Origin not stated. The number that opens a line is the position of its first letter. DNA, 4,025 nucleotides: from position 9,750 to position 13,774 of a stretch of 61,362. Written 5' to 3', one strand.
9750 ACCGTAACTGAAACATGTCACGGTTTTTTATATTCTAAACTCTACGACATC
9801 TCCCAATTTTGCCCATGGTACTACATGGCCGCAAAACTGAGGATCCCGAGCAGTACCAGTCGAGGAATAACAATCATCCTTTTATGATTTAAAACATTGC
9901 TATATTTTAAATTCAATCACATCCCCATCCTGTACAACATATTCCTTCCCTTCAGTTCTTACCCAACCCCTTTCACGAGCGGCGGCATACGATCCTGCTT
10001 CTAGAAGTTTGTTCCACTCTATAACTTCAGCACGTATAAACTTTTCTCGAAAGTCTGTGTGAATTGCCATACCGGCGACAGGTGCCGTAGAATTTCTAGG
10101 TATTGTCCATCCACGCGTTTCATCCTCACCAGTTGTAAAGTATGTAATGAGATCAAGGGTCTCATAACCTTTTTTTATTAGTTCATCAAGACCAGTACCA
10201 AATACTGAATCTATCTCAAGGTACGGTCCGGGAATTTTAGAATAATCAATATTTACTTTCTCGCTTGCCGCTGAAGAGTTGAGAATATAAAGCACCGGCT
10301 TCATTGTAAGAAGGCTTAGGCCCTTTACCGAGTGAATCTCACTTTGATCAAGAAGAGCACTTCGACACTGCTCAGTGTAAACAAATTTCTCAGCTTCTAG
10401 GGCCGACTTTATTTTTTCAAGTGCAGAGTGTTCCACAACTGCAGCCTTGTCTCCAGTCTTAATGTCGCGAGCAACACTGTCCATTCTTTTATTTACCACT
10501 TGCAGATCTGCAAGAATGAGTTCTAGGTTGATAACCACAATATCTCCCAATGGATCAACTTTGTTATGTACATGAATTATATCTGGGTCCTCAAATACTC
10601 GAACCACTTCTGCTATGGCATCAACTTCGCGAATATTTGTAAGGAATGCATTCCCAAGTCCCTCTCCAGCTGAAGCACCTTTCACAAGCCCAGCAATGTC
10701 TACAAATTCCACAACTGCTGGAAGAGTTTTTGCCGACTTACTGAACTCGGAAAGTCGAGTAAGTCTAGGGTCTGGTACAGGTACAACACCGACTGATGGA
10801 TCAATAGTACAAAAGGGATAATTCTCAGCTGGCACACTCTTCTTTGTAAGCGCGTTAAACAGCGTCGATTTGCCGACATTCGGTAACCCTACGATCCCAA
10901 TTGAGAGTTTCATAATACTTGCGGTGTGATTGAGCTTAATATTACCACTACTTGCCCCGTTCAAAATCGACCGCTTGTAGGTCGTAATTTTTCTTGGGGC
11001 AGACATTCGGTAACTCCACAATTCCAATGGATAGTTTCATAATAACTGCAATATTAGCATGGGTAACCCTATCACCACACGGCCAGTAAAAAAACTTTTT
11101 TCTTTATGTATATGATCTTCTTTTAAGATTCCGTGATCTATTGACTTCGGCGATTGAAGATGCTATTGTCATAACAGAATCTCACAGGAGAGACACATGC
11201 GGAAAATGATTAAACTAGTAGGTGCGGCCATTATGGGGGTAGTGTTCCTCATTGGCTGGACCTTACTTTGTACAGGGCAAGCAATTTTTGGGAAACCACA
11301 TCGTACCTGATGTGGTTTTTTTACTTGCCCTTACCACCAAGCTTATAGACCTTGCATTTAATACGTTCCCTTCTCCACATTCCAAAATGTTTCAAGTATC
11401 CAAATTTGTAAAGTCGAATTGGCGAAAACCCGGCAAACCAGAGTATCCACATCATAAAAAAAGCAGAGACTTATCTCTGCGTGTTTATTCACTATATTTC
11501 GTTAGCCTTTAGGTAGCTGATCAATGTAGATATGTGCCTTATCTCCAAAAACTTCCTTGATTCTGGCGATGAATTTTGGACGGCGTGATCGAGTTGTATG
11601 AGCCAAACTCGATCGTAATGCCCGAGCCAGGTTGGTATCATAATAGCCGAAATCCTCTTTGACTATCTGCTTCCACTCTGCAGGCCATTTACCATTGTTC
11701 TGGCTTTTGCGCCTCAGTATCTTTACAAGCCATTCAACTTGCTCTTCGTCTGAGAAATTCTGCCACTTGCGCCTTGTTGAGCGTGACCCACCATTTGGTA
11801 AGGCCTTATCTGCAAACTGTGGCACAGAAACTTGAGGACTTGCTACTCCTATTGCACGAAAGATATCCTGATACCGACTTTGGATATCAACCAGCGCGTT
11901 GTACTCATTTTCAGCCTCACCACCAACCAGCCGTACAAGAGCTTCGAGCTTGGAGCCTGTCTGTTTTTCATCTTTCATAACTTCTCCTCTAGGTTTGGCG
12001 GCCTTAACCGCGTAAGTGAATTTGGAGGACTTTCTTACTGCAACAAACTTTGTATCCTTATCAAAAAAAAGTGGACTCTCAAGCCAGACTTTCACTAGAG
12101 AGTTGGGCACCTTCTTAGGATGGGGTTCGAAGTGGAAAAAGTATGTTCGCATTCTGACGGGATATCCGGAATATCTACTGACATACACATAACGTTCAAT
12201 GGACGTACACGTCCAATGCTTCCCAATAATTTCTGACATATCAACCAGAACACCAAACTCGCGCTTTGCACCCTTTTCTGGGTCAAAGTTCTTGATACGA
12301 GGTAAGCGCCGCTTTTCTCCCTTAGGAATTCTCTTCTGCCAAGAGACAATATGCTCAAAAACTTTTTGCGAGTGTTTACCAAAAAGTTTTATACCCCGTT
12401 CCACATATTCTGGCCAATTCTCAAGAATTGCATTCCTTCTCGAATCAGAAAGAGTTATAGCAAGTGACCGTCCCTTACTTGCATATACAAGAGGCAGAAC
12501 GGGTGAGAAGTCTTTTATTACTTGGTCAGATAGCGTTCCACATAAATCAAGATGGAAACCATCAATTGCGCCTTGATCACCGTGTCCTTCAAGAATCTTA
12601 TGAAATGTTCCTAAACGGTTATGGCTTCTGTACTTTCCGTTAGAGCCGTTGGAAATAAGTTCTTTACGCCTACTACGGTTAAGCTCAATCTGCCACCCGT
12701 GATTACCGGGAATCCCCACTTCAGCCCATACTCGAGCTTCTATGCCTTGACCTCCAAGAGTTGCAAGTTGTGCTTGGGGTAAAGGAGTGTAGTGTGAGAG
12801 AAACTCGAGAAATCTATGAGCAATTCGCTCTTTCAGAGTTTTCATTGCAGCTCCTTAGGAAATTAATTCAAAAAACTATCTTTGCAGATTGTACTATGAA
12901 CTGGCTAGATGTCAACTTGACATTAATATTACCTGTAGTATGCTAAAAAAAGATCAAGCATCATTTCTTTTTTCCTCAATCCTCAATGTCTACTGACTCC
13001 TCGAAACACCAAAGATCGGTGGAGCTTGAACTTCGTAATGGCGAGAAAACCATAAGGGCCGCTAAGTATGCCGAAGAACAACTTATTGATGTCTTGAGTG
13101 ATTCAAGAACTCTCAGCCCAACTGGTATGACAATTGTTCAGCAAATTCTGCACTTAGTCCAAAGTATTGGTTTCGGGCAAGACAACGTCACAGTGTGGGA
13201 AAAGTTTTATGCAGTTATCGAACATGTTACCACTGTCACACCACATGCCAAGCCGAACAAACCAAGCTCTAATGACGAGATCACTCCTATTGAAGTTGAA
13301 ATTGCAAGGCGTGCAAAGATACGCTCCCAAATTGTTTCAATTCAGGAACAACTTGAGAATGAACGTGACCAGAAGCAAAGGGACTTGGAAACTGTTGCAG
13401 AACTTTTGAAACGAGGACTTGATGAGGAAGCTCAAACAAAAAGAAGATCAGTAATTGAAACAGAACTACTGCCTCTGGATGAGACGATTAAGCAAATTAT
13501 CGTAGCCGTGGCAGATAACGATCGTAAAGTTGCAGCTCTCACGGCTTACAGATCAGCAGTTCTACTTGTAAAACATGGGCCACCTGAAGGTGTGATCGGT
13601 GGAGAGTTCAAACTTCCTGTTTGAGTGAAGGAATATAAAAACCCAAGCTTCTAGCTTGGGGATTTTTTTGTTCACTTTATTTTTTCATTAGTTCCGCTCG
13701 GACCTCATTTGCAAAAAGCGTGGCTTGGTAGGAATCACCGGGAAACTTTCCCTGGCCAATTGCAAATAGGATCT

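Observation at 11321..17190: Integrated ~5.7 kb G+C-rich island bounded by a duplicated gene 3' end and a 16-mer core, with no recognisable integrase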

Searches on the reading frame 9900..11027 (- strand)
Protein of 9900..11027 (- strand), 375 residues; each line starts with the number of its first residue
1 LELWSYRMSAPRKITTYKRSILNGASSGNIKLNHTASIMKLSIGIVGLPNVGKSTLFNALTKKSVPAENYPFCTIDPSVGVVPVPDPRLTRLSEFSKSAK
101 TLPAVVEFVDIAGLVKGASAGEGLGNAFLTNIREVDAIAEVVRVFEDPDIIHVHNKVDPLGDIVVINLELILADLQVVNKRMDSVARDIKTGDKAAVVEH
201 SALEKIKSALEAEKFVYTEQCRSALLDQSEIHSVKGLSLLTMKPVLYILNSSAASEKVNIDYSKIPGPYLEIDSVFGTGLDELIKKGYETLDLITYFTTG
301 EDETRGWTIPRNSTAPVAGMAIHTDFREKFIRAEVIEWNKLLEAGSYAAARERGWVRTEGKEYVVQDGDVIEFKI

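Call 6: search_protein_families(library=pfam, proteins=[window:9900-11027:-], max_evalue=0.1)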
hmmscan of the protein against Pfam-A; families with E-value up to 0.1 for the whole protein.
window:9900-11027:- (375 aa): 4 families
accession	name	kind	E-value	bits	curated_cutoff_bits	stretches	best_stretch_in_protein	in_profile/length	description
PF06071.19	YchF-GTPase_C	-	1.4e-32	112.1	27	1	293-375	1-83/84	Protein of unknown function (DUF933)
PF01926.29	MMR_HSR1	-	1.9e-20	73.5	21.9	1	43-146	2-87/113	50S ribosome-binding GTPase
PF02421.24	FeoB_N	-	2.2e-07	30.9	27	1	43-82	3-42/156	Ferrous iron transport protein B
PF03308.22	MeaB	-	0.013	15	23.1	0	41-65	34-58/273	Methylmalonyl Co-A mutase-associated GTPase MeaB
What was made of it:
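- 9900..10916 (-): ychF (ribosome-binding ATPase/GTPase), the gene that follows fld directly in the empty sites of relatives. Pfam YchF-GTPase_C and MMR_HSR1 (call 6).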

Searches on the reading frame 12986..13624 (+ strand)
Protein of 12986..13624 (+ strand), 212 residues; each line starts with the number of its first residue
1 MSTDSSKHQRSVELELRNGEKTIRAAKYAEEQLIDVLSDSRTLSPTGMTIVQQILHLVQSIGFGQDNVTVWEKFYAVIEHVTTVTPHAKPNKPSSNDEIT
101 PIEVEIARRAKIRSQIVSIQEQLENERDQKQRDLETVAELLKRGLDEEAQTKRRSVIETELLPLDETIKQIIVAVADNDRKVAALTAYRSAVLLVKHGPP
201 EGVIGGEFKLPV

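Call 6: search_protein_families(library=pfam, proteins=[window:12986-13624:+], max_evalue=0.1)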
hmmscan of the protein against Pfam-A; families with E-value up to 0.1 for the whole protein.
window:12986-13624:+ (212 aa): 4 families
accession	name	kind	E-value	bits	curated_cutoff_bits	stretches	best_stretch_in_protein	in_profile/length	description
PF02909.22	TetR_C_1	-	0.0073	16.6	21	1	17-69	14-66/146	Tetracyclin repressor-like, C-terminal domain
PF03704.23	BTAD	-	0.019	15.8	22.1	1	135-192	66-123/146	Bacterial transcriptional activator domain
PF24603.1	TPR_30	-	0.04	14.8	29.7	1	137-190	12-63/100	Tetratricopeptide repeat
PF06936.16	Selenoprotein_S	-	0.055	13.8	29.8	1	113-159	75-121/192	Selenoprotein S (SelS)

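Call 7: search_protein_families(library=phrogs, proteins=[window:12986-13624:+], max_evalue=0.1)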
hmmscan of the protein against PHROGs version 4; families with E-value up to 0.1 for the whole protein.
window:12986-13624:+ (212 aa): 4 families
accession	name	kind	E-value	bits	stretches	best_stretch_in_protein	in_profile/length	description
phrog_10506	-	unknown function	0.028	15.4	1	87-138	51-102/205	-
phrog_25795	-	unknown function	0.07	14.5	1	61-158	48-148/192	-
phrog_1027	-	unknown function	0.08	14.2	0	111-143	47-79/81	-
phrog_28884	-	unknown function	0.095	13.3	0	92-158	46-113/228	-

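Call 8: search_protein_families(library=padloc, proteins=[window:12986-13624:+], max_evalue=0.1)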
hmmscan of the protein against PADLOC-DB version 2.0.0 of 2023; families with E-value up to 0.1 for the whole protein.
window:12986-13624:+ (212 aa): 0 families

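Call 9: search_protein_families(library=ncbifam, proteins=[window:12986-13624:+], max_evalue=0.1)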
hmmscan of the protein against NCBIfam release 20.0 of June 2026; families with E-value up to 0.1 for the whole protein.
window:12986-13624:+ (212 aa): 0 families

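Call 76: search_solved_structures(query=A4, max_evalue=1)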
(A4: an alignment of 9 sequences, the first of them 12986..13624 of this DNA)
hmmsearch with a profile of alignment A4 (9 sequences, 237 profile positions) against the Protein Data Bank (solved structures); distinct sequences matched with E-value up to 1: 17.
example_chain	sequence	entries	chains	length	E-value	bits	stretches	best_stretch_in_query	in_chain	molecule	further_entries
9tll_A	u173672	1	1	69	0.059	16.2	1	148-208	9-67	Sc-apCC-2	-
6vzf_A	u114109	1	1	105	0.069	16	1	67-137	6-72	Autophagy-related protein 11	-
7t03_A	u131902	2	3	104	0.11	15.4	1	54-130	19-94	Cold unfolding four helix bundle | Designed cold unfolding four helix bundle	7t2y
6fes_A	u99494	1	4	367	0.12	15.2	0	49-111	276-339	D12_BRIC2, a synthetic protein,D12_BRIC2, a synthetic protein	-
9tlw_A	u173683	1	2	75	0.21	14.5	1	149-210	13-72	Sc-apCC-2-MCL-1-4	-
6spb_H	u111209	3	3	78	0.21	14.4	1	73-106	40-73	50S ribosomal protein L9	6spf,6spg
6kos_A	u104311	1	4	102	0.22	14.4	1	129-211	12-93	SUWA (Super WA20)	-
9tls_A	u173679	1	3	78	0.31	13.9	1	144-212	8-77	Sc-apCC-2-KLHL20-3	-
6spe_t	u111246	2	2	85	0.31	13.9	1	171-232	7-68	30S ribosomal protein S20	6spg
6spc_t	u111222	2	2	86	0.31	13.9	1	170-232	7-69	30S ribosomal protein S20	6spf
7unr_t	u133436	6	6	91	0.34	13.8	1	170-232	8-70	30S ribosomal protein S20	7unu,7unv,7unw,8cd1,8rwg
9tln_A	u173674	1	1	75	0.36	13.7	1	144-212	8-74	Sc-apCC-2-BCL-xL-2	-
6spd_H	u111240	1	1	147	0.48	13.3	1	74-106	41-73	50S ribosomal protein L9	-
7unr_H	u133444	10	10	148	0.49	13.3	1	74-106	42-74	50S ribosomal protein L9 | Large ribosomal subunit protein bL9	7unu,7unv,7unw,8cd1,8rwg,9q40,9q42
3n7n_E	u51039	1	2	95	0.54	13.1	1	148-196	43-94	Monopolin complex subunit LRS4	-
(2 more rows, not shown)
